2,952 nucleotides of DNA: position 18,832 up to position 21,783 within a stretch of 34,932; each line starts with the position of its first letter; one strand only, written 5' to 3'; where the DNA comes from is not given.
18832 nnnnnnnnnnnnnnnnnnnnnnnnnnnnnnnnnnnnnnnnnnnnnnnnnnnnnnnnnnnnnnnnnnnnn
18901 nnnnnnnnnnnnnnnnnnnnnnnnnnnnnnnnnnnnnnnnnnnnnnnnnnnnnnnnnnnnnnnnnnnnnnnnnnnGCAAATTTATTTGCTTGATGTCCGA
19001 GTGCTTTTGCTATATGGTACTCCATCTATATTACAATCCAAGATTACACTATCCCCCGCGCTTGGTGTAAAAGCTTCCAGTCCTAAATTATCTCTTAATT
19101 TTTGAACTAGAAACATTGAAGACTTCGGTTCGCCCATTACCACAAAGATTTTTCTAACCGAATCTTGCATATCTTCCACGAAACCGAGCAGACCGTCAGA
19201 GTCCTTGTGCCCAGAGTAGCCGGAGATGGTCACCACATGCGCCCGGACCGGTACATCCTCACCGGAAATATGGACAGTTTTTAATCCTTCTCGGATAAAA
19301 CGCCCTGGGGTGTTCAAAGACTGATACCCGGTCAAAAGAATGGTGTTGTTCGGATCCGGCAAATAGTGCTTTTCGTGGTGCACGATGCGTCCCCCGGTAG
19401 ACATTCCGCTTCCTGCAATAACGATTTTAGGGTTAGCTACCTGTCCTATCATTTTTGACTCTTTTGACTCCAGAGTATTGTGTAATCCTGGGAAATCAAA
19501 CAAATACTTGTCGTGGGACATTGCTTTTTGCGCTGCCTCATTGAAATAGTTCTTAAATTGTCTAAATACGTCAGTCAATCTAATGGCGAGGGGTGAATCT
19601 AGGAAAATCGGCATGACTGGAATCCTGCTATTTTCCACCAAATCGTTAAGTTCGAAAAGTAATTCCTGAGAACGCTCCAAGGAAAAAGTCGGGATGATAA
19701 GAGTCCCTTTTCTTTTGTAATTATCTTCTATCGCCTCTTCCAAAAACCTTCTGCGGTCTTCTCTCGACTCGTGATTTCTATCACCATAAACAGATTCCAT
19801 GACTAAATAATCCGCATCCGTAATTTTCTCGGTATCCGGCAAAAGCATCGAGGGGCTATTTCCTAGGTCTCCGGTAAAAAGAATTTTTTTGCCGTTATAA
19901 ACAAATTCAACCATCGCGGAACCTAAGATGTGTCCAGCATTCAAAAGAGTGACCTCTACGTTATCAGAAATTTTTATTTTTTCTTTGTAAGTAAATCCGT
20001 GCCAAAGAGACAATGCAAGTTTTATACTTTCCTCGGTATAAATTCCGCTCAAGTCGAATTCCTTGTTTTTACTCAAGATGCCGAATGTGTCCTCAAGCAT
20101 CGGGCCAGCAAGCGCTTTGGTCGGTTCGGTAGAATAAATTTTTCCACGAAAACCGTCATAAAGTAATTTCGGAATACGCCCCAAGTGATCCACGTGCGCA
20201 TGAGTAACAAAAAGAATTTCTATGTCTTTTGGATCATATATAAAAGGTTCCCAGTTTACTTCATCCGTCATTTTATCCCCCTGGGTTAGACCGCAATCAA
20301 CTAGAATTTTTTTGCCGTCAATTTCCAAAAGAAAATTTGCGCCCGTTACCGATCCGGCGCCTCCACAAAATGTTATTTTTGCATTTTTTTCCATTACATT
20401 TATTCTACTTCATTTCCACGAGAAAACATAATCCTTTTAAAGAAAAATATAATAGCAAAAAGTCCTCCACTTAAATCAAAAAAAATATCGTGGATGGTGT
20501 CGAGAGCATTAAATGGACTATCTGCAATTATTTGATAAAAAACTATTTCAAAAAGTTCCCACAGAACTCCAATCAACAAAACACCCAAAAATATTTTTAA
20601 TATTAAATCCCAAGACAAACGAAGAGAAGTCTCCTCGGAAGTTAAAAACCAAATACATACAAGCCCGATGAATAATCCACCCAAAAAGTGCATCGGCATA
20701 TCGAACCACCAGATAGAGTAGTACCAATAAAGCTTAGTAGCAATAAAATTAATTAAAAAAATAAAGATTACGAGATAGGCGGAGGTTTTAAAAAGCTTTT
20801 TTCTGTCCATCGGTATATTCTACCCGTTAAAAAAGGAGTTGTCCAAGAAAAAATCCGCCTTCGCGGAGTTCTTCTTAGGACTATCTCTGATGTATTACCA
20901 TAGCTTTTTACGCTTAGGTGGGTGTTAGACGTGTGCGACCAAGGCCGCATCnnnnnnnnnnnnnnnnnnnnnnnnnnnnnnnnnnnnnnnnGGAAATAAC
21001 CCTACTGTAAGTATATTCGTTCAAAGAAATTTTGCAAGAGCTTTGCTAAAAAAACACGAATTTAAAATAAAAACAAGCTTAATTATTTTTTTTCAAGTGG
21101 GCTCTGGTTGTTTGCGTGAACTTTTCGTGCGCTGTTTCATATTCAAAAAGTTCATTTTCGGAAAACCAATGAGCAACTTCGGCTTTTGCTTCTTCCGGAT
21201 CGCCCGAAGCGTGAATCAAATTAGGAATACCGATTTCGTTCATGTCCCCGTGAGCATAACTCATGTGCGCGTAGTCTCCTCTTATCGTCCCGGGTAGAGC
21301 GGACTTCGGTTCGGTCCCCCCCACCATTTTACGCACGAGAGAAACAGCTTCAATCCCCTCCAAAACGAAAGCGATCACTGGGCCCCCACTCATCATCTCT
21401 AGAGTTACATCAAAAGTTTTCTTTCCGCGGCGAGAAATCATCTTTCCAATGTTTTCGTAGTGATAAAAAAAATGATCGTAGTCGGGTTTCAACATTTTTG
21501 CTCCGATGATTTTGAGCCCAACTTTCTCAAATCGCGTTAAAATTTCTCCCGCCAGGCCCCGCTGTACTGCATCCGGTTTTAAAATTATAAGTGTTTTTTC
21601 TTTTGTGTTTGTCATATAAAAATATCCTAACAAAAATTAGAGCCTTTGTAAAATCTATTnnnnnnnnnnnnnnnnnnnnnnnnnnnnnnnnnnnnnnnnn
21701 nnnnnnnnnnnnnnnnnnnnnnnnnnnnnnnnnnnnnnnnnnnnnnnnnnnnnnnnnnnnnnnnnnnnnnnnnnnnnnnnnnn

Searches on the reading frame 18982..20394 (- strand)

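Call 86: search_protein_families(library=pfam, proteins=[window:18982-20394:-], max_evalue=0.0001)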
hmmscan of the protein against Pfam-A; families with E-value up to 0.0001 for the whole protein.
window:18982-20394:- (470 aa): 5 families
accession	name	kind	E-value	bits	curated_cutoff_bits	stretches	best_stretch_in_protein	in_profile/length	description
PF10996.14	Beta-Casp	-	1.8e-34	119.2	27.7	1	243-367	2-120/120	Beta-Casp domain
PF07521.17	RMMBL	-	1.6e-12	47.7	21.6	1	380-444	1-63/63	Zn-dependent metallo-hydrolase RNA specificity domain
PF00753.33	Lactamase_B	-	1.7e-12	48.1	22.7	1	21-196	9-162/196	Metallo-beta-lactamase superfamily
PF16661.11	Lactamase_B_6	-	3.1e-12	46.7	27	1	22-177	1-162/193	Metallo-beta-lactamase superfamily domain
PF12706.13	Lactamase_B_2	-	4.7e-09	36.6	27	1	29-207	2-171/200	Beta-lactamase superfamily domain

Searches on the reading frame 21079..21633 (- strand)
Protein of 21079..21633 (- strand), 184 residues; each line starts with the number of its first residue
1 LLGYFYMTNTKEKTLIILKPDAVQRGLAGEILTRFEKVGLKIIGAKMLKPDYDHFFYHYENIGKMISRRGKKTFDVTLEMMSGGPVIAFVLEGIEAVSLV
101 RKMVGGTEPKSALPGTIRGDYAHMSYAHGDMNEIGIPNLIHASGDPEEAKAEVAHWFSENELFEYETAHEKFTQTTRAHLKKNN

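Call 86: search_protein_families(library=pfam, proteins=[window:21079-21633:-], max_evalue=0.0001)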
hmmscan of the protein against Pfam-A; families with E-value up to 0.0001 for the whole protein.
window:21079-21633:- (184 aa): 1 family
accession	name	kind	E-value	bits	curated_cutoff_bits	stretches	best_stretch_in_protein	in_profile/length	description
PF00334.24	NDK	-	9.7e-38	129.5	27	1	12-161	1-134/135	Nucleoside diphosphate kinase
